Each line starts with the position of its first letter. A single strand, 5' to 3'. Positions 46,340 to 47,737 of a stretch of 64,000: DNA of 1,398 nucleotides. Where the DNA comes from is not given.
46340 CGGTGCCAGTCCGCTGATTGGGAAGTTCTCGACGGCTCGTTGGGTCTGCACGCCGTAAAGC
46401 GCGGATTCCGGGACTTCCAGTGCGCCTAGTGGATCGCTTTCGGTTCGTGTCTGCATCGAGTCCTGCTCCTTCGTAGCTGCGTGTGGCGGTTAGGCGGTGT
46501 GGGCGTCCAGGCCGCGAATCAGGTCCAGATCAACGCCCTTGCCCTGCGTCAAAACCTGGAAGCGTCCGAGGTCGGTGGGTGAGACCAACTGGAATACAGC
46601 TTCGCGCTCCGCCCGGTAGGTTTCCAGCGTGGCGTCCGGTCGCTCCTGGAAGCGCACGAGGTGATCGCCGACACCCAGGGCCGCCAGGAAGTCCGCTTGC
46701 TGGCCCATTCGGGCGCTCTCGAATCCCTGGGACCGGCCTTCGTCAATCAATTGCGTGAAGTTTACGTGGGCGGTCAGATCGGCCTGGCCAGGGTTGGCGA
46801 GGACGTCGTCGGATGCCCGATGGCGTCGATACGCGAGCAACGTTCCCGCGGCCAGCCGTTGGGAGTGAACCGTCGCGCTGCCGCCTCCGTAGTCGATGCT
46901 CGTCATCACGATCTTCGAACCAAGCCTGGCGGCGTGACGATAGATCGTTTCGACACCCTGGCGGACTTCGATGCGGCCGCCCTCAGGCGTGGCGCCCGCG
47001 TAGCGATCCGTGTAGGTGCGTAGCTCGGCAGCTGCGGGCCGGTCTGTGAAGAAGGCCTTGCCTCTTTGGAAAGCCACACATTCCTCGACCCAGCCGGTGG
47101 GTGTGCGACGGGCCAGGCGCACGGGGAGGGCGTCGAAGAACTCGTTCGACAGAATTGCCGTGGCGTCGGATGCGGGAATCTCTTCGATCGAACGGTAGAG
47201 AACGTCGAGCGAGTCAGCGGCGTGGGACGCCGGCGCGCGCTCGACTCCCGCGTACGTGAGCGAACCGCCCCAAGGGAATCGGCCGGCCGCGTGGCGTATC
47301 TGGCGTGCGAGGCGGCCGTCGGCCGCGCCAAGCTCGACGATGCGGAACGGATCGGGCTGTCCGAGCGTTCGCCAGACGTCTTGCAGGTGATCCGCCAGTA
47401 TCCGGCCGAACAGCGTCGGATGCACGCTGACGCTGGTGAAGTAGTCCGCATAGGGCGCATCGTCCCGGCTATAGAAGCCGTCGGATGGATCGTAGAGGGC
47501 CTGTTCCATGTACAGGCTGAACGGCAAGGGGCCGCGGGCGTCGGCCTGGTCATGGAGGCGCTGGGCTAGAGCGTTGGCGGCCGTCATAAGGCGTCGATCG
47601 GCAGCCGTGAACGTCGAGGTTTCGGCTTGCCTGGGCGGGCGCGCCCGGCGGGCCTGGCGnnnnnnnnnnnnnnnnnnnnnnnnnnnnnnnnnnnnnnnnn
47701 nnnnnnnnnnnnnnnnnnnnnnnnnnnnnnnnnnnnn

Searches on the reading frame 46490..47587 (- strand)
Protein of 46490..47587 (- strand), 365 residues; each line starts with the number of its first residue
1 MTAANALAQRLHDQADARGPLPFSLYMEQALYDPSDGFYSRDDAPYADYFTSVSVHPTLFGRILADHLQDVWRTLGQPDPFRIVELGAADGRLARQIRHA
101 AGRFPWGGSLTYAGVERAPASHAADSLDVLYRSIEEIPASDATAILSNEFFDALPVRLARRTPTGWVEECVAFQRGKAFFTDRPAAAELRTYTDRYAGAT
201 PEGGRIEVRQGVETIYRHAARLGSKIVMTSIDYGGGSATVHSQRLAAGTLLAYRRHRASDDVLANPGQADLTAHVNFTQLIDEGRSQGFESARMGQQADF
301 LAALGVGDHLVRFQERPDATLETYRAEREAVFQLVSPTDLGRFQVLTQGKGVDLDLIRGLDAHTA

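Call 7: search_protein_families(library=pfam, proteins=[window:46490-47587:-], max_evalue=0.01)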
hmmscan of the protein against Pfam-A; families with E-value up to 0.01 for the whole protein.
window:46490-47587:- (365 aa): 1 family
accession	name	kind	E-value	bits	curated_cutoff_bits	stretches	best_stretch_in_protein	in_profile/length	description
PF02636.23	Methyltransf_28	-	9e-37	127.3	23.3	1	64-289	2-243/249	Putative S-adenosyl-L-methionine-dependent methyltransferase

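Call 61: find_encoding_contigs(protein=window:46490-47587:-, flank=3000, max_places=6)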
Protein window:46490-47587:- (365 aa): no gene with exactly this product is on record in the collection.
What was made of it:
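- Tried and rejected: Exact look-up of the window's methyltransferase failed (call 61).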

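Call 63: find_homologous_proteins(query=window:46490-47587:-, max_evalue=1e-30)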
Query window:46490-47587:- (365 aa): 214 proteins with E <= 1e-30 among 8000 candidates; the best 120 are listed.
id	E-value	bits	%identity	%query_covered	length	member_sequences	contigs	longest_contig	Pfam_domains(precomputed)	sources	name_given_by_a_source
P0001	4.6e-240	814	100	100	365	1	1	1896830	PF02636.24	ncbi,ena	-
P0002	4.1e-220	748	92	100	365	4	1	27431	PF02636.24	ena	-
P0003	1.3e-216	737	91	100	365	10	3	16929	PF02636.24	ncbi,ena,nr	ncbi:MAG: SAM-dependent methyltransferase [Chloroflexi bacterium]|nr:SAM-dependent methyltransferase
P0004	2.3e-214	729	89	100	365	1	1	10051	PF02636.24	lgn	-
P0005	3.4e-213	725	90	100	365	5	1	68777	PF02636.24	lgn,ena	-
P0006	1.8e-210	716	89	100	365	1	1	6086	PF02636.24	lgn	-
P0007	8.5e-207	704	87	100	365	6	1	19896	PF02636.24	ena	-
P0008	6.0e-205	698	86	100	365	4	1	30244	PF02636.24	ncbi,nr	ncbi:MAG: SAM-dependent methyltransferase [Chloroflexi bacterium]|nr:SAM-dependent methyltransferase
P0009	5.5e-197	672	83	100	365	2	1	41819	PF02636.24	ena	-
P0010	2.0e-190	650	86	93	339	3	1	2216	PF02636.24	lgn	-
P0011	2.5e-189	647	80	100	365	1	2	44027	PF02636.24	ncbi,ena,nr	ncbi:MAG: SAM-dependent methyltransferase [Chloroflexota bacterium]|nr:SAM-dependent methyltransfera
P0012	3.6e-183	627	77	100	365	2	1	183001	PF02636.24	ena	-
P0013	5.3e-178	610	77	100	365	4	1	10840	PF02636.24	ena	-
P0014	6.2e-178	609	76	100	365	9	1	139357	PF02636.24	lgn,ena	-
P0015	6.0e-176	603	75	99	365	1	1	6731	PF02636.24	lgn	-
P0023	5.1e-173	593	73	100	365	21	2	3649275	PF02636.24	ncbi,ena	-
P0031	1.5e-144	500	66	97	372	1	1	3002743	PF02636.24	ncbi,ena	-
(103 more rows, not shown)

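Call 64: find_encoding_contigs(protein=P0023, flank=6000, max_places=2)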
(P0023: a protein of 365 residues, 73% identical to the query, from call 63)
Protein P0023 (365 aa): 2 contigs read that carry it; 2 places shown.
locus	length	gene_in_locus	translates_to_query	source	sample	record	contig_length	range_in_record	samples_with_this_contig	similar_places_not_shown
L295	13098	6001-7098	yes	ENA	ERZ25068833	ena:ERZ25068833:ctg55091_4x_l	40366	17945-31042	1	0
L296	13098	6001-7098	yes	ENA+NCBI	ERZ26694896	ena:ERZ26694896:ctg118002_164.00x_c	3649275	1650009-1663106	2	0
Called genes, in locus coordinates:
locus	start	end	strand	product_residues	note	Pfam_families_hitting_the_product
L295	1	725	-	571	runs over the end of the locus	PF02463:SMC_N, PF13476:AAA_23, PF13304:AAA_21 (faint)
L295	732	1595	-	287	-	PF01513:NAD_kinase, PF20143:NAD_kinase_C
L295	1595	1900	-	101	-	-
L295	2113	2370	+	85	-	-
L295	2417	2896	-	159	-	PF00475:IGPD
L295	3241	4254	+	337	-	-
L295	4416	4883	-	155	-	PF02580:Tyr_Deacylase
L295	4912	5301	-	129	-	PF09723:Zn_ribbon_8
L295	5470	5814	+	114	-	-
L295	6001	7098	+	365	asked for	PF02636:Methyltransf_28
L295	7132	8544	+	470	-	PF00206:Lyase_1, PF10415:FumaraseC_C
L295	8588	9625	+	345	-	PF00005:ABC_tran, PF13304:AAA_21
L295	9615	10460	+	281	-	PF01061:ABC2_membrane, PF12698:ABC2_membrane_3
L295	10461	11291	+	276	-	PF01061:ABC2_membrane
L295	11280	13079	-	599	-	PF13522:GATase_6, PF13537:GATase_7, PF00733:Asn_synthase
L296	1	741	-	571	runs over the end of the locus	PF02463:SMC_N, PF13476:AAA_23, PF13304:AAA_21 (faint)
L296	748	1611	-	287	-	PF01513:NAD_kinase, PF20143:NAD_kinase_C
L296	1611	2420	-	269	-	PF01479:S4, PF01728:FtsJ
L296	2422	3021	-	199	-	PF00475:IGPD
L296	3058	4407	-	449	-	PF00815:Histidinol_dh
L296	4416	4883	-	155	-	PF02580:Tyr_Deacylase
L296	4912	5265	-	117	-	PF09723:Zn_ribbon_8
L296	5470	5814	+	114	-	-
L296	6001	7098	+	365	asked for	PF02636:Methyltransf_28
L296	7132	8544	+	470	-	PF00206:Lyase_1, PF10415:FumaraseC_C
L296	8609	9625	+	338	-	PF00005:ABC_tran, PF13304:AAA_21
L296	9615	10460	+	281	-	PF01061:ABC2_membrane, PF12698:ABC2_membrane_3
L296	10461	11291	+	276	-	PF01061:ABC2_membrane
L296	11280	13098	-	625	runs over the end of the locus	PF13522:GATase_6, PF13537:GATase_7, PF00733:Asn_synthase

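Call 65: find_encoding_contigs(protein=P0031, flank=6000, max_places=2)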
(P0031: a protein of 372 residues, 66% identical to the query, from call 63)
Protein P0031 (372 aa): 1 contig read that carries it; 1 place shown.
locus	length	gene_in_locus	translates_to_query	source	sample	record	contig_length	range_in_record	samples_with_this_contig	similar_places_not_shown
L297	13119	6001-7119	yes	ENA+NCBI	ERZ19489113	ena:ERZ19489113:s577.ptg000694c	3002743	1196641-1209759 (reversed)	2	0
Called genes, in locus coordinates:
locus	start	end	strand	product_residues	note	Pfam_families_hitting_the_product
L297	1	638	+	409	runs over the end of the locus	PF01960:ArgJ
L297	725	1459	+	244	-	PF00696:AA_kinase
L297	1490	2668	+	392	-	PF00202:Aminotran_3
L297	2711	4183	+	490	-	PF00206:Lyase_1, PF14698:ASL_C2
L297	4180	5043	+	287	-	PF13641:Glyco_tranf_2_3, PF00535:Glycos_transf_2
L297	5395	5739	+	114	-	-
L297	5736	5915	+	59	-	-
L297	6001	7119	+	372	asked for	PF02636:Methyltransf_28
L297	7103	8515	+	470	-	PF00206:Lyase_1, PF10415:FumaraseC_C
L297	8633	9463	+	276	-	PF05721:PhyH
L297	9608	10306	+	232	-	-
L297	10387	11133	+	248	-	PF00106:adh_short, PF08659:KR, PF13561:adh_short_C2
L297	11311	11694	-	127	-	PF00903:Glyoxalase (faint)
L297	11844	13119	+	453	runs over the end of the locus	PF03448:MgtE_N, PF00571:CBS, PF01769:MgtE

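Call 66: find_encoding_contigs(protein=P0012, flank=6000, max_places=2)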
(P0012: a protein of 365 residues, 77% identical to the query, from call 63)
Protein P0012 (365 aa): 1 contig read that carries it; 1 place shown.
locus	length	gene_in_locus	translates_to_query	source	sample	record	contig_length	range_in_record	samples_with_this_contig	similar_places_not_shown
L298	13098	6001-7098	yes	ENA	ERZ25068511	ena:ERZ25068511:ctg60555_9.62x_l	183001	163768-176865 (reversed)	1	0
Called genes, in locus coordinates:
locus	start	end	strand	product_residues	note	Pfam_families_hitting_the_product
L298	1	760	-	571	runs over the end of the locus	PF02463:SMC_N, PF13476:AAA_23, PF13304:AAA_21 (faint)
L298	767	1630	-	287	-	PF01513:NAD_kinase, PF20143:NAD_kinase_C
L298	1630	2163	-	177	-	PF01728:FtsJ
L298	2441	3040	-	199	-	PF00475:IGPD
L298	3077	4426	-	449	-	PF00815:Histidinol_dh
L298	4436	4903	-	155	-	PF02580:Tyr_Deacylase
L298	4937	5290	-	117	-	PF09723:Zn_ribbon_8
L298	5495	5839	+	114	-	-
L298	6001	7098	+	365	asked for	PF02636:Methyltransf_28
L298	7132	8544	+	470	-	PF00206:Lyase_1, PF10415:FumaraseC_C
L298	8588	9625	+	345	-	PF00005:ABC_tran, PF13304:AAA_21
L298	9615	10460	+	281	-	PF01061:ABC2_membrane, PF12698:ABC2_membrane_3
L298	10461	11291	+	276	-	PF01061:ABC2_membrane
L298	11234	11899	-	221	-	-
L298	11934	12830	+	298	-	PF01061:ABC2_membrane, PF12698:ABC2_membrane_3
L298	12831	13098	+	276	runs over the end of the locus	PF01061:ABC2_membrane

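Call 70: find_encoding_contigs(protein=P0011, flank=7000, max_places=2)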
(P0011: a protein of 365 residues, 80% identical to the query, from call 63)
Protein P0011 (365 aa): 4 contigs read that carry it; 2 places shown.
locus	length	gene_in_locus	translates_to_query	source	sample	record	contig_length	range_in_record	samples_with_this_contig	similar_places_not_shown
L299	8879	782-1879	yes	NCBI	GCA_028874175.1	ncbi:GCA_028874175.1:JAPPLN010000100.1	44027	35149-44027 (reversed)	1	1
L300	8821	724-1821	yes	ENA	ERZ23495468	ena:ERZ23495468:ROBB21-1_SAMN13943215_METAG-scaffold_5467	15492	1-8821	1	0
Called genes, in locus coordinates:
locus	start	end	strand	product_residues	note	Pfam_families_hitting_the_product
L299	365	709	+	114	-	-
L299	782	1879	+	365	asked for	PF02636:Methyltransf_28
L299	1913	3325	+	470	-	PF00206:Lyase_1, PF10415:FumaraseC_C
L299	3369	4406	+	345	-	PF00005:ABC_tran, PF13304:AAA_21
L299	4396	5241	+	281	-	PF01061:ABC2_membrane, PF12698:ABC2_membrane_3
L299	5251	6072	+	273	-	PF01061:ABC2_membrane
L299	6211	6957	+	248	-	PF08241:Methyltransf_11, PF13649:Methyltransf_25, PF13847:Methyltransf_31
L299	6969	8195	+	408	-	PF13439:Glyco_transf_4, PF13579:Glyco_trans_4_4, PF00534:Glycos_transf_1, PF13692:Glyco_trans_1_4, PF13524:Glyco_trans_1_2 (weak)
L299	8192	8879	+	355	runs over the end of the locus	PF04321:RmlD_sub_bind, PF01073:3Beta_HSD, PF01370:Epimerase, PF13460:NAD_binding_10 (faint), PF16363:GDP_Man_Dehyd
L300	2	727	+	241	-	?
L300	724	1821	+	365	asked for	PF02636:Methyltransf_28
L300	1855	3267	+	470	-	PF00206:Lyase_1, PF10415:FumaraseC_C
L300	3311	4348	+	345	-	PF00005:ABC_tran, PF13304:AAA_21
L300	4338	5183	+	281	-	PF01061:ABC2_membrane, PF12698:ABC2_membrane_3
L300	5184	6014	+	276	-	PF01061:ABC2_membrane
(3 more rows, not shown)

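Call 71: find_encoding_contigs(protein=P0009, flank=7000, max_places=1)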
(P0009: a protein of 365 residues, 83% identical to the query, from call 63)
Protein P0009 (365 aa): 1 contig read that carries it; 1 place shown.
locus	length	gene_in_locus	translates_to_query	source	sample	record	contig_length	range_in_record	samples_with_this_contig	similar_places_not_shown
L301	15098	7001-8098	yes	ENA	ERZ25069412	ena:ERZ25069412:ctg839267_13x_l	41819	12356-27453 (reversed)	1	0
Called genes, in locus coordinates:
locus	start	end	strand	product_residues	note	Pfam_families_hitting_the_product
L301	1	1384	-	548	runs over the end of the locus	PF02463:SMC_N, PF13304:AAA_21 (faint), PF13476:AAA_23 (weak)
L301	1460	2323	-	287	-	PF01513:NAD_kinase, PF20143:NAD_kinase_C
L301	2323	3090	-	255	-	PF01479:S4, PF01728:FtsJ, PF13649:Methyltransf_25 (faint)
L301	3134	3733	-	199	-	PF00475:IGPD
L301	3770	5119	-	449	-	PF00815:Histidinol_dh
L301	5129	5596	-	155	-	PF02580:Tyr_Deacylase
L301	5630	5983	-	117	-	PF09723:Zn_ribbon_8, PF23455:DUF7129 (faint)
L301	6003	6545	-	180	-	-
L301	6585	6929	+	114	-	-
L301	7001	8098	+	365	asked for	PF02636:Methyltransf_28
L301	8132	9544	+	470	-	PF00206:Lyase_1, PF10415:FumaraseC_C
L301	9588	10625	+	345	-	PF00005:ABC_tran, PF13304:AAA_21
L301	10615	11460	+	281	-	PF01061:ABC2_membrane, PF12698:ABC2_membrane_3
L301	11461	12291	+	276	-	PF01061:ABC2_membrane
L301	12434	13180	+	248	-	PF01209:Ubie_methyltran (weak), PF08241:Methyltransf_11, PF13649:Methyltransf_25, PF13847:Methyltransf_31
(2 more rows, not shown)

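Call 72: find_encoding_contigs(protein=P0005, flank=7000, max_places=1)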
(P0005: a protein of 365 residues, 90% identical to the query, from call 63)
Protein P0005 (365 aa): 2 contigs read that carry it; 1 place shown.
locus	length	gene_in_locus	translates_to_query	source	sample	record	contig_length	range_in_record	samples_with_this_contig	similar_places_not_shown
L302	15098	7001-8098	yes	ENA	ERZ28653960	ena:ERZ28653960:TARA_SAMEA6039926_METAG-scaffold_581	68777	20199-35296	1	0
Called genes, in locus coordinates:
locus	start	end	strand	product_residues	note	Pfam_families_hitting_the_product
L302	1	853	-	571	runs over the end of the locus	PF02463:SMC_N, PF13476:AAA_23, PF13304:AAA_21 (faint)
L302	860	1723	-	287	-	PF01513:NAD_kinase, PF20143:NAD_kinase_C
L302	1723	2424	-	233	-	PF01728:FtsJ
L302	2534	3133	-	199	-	PF00475:IGPD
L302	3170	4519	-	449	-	PF00815:Histidinol_dh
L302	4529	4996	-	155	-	PF02580:Tyr_Deacylase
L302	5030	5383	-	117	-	PF09723:Zn_ribbon_8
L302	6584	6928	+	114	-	-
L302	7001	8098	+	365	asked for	PF02636:Methyltransf_28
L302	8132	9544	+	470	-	PF00206:Lyase_1, PF10415:FumaraseC_C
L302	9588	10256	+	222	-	PF00005:ABC_tran, PF13304:AAA_21 (faint)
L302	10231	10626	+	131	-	-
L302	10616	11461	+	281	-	PF01061:ABC2_membrane, PF12698:ABC2_membrane_3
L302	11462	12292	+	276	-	PF01061:ABC2_membrane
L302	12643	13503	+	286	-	PF01061:ABC2_membrane, PF12698:ABC2_membrane_3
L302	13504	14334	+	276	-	PF01061:ABC2_membrane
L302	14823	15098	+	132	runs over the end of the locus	-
